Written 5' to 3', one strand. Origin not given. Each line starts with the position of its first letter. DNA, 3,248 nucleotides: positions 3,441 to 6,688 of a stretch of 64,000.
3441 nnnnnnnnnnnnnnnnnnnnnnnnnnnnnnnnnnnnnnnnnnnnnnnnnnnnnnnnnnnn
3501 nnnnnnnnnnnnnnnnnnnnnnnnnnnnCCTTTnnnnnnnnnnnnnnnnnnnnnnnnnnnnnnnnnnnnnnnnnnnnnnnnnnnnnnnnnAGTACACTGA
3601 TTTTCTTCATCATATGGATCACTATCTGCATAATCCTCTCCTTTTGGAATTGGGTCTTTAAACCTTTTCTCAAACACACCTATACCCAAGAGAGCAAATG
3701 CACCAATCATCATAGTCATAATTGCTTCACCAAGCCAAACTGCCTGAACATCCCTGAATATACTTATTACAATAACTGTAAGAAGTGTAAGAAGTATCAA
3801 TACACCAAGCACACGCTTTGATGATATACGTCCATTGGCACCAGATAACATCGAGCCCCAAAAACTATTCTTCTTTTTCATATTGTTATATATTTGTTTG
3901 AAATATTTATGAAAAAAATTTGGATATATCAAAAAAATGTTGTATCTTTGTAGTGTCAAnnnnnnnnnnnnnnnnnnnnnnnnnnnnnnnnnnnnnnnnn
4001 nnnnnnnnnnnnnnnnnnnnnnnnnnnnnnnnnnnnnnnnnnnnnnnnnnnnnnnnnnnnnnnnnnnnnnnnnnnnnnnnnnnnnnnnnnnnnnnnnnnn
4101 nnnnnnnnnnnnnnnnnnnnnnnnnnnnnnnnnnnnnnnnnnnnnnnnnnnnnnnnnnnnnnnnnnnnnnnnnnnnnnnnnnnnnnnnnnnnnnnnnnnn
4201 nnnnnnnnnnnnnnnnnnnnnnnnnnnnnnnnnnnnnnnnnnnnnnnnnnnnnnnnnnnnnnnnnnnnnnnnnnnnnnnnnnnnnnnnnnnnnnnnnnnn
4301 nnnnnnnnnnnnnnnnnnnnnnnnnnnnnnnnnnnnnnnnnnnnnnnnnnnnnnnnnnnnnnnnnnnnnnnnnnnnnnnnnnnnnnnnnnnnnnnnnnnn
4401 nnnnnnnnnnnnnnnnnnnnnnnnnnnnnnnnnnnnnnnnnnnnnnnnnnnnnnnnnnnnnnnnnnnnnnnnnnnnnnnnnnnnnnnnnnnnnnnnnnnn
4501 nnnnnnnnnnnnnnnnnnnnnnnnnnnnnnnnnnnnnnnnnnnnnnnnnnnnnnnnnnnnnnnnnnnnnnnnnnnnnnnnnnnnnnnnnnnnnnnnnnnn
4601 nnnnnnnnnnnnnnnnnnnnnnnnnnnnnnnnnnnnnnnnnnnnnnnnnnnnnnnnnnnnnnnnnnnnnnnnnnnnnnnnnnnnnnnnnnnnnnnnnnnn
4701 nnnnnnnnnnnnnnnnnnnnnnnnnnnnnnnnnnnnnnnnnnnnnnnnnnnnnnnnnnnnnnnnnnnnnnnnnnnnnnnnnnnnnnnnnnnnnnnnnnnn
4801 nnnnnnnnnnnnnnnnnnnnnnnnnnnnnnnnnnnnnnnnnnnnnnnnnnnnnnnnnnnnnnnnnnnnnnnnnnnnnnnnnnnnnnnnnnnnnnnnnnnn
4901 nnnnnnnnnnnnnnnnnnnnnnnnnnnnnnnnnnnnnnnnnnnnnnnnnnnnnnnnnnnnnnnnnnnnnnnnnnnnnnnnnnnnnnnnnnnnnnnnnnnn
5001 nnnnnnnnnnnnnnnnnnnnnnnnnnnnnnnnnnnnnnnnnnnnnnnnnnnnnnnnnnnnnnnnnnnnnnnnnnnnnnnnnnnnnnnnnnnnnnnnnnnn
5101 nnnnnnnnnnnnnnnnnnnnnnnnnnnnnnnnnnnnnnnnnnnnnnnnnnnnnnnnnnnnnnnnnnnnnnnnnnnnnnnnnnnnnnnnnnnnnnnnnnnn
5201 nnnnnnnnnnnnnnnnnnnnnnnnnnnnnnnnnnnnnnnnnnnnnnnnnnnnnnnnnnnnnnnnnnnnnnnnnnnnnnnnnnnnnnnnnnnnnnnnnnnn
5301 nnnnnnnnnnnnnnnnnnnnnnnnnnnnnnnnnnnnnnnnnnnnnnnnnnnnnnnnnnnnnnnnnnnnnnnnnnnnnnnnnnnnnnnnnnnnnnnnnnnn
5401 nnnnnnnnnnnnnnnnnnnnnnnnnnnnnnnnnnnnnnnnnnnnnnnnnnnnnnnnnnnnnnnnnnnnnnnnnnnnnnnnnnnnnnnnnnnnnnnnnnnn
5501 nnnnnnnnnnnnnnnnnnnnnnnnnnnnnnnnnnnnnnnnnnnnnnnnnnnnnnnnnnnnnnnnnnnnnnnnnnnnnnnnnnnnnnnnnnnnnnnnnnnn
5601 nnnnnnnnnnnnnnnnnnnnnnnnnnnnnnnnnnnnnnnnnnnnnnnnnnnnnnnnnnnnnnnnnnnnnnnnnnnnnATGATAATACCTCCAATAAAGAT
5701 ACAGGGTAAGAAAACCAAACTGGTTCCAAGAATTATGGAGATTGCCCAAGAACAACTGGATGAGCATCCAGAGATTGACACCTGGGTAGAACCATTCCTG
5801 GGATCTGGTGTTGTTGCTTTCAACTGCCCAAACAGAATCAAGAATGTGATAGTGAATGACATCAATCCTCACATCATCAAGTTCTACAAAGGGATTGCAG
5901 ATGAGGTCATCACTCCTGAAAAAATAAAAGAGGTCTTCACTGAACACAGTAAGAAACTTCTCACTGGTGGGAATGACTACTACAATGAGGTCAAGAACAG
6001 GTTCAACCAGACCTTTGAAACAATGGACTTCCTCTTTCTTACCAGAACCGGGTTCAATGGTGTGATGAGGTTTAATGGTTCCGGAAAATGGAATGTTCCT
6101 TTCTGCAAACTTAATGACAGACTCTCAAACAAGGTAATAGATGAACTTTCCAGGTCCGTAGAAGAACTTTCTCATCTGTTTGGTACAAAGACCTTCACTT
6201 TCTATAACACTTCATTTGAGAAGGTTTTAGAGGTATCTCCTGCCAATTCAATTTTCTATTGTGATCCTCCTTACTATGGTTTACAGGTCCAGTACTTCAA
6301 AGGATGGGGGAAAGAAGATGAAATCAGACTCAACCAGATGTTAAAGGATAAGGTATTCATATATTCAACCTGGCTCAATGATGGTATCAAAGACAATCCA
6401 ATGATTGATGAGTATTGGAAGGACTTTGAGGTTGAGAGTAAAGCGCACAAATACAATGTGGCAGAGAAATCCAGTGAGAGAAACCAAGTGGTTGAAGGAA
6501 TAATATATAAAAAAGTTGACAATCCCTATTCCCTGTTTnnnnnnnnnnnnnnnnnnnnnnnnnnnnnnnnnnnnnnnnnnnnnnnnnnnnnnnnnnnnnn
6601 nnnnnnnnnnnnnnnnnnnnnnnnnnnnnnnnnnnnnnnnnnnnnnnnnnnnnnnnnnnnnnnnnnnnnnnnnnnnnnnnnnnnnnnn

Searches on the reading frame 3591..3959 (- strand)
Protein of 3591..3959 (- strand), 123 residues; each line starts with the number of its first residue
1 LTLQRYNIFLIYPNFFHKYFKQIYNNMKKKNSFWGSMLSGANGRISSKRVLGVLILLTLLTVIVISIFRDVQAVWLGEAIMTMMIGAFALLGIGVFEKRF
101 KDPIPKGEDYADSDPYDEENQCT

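Call 112: search_protein_families(library=pfam, alignment_id=A9, max_evalue=0.0001)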
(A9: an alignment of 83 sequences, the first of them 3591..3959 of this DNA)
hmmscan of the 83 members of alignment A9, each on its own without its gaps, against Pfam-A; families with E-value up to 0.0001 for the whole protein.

A. member 1, window:3591-3959:- (123 aa): 0 families

B. families by the number of members that match (of 83 scanned): 18 families
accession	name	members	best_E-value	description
PF10902.13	WYL_2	2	1.3e-18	WYL_2, Sm-like SH3 beta-barrel fold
PF08719.17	NADAR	1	2.6e-41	NADAR domain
PF00254.34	FKBP_C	1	6.9e-29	FKBP-type peptidyl-prolyl cis-trans isomerase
PF02836.23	Glyco_hydro_2_C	1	4.1e-27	Glycosyl hydrolases family 2, TIM barrel domain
PF01346.23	FKBP_N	1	1.6e-23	Domain amino terminal to FKBP-type peptidyl-prolyl isomerase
PF13306.12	LRR_5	1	6.7e-23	BspA type Leucine rich repeat region (6 copies)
PF01226.23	Form_Nir_trans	1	5e-17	Formate/nitrite transporter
PF14190.11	DUF4313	1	1e-16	Domain of unknown function (DUF4313)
PF14191.11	YodL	1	4.4e-16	YodL-like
PF01464.25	SLT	1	1e-09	Transglycosylase SLT domain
PF13287.12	Fn3_assoc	1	7e-09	Fn3 associated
PF13290.12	CHB_HEX_C_1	1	4.2e-08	Chitobiase/beta-hexosaminidase C-terminal domain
PF02837.24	Glyco_hydro_2_N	1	9.9e-07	Glycosyl hydrolases family 2, sugar binding domain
PF00703.27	Glyco_hydro_2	1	1e-06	Glycosyl hydrolases family 2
PF00149.33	Metallophos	1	3.5e-06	Calcineurin-like phosphoesterase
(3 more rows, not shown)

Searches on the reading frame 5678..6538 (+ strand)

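Call 3: search_protein_families(library=pfam, proteins=[window:5678-6538:+], max_evalue=0.1)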
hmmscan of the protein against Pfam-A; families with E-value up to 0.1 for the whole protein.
window:5678-6538:+ (287 aa): 1 family
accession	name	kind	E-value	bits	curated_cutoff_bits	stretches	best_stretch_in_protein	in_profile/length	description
PF02086.21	MethyltransfD12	-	7.3e-40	137.7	22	1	9-260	2-252/253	D12 class N6 adenine-specific DNA methyltransferase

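Call 4: search_protein_families(library=phrogs, proteins=[window:5678-6538:+], max_evalue=0.01)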
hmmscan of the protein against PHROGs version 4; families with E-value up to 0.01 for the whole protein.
window:5678-6538:+ (287 aa): 5 families
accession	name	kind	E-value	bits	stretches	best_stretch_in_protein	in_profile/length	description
phrog_56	-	other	4.1e-45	156.2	1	2-279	61-323/647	DNA methyltransferase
phrog_26700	-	unknown function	7e-18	65.4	1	4-216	8-212/552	-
phrog_116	-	other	2e-17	63.8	1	20-203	522-695/779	DNA methyltransferase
phrog_1996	-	other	1.8e-07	32.2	1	171-270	35-135/150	DNA methyltransferase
phrog_13242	-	unknown function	0.001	19.1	0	30-224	46-220/450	-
